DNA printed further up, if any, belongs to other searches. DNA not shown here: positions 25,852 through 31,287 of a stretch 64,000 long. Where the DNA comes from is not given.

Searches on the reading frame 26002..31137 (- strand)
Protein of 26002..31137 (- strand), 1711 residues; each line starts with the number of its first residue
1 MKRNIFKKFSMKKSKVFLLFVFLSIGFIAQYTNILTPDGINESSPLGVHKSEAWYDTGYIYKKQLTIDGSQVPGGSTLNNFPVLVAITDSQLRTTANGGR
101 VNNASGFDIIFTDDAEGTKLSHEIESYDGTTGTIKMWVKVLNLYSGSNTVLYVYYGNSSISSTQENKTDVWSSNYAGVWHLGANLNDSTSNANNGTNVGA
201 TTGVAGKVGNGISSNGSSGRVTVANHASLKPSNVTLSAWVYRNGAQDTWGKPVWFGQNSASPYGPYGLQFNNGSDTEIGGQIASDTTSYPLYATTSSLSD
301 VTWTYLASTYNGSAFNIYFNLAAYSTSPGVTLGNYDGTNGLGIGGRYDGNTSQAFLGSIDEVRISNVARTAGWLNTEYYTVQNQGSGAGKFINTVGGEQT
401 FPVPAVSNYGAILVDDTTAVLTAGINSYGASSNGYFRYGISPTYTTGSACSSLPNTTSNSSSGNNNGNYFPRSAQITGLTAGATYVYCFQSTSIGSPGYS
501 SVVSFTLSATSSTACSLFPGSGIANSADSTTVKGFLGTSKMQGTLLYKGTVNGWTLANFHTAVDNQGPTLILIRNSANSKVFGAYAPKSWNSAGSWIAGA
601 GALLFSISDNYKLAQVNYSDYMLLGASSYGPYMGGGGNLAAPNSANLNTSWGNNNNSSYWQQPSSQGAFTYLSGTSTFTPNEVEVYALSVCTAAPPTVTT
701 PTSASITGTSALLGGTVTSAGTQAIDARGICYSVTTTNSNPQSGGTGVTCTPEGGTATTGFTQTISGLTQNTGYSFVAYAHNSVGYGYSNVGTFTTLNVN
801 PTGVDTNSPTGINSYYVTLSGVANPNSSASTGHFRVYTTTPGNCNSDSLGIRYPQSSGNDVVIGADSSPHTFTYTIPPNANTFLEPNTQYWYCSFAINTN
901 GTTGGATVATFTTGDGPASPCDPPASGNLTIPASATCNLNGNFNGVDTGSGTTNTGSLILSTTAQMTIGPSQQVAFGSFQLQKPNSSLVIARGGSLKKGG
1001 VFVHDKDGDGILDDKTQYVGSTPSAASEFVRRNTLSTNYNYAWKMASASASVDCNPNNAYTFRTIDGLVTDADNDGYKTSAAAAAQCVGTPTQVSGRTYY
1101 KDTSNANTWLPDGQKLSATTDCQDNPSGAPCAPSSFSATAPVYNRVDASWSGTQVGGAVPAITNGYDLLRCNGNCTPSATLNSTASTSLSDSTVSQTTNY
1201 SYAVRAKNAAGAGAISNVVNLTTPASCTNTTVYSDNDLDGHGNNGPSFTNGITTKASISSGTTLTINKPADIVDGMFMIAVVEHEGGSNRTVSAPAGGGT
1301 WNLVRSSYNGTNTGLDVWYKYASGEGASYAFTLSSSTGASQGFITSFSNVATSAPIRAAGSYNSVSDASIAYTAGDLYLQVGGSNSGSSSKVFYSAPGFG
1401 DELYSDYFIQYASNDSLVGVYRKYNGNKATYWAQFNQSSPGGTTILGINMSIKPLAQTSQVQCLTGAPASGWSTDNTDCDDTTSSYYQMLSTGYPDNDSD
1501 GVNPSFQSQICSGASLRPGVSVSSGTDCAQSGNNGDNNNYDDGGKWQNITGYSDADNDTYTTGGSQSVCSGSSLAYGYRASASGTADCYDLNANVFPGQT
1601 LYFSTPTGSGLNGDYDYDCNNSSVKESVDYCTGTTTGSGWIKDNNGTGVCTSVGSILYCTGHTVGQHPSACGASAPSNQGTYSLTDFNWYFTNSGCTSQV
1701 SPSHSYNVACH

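Call 59: search_protein_families(library=pfam, proteins=[window:26002-31137:-], max_evalue=0.0001)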
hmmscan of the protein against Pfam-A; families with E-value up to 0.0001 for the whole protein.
window:26002-31137:- (1711 aa): 4 families
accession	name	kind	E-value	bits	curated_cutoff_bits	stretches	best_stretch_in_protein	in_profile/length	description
PF07534.22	TLD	-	1.5e-17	64.5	24.5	1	541-688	27-169/170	TLDc domain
PF13385.13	Laminin_G_3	-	6.7e-17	62.5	27.6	1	215-372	1-148/151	Concanavalin A-like lectin/glucanases superfamily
PF10102.14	DUF2341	-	2.8e-08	34.6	23.4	1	107-166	3-61/84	Domain of unknown function (DUF2341)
PF16656.11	Pur_ac_phosph_N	-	3.8e-05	24.6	30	0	431-506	25-92/93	Purple acid Phosphatase, N-terminal domain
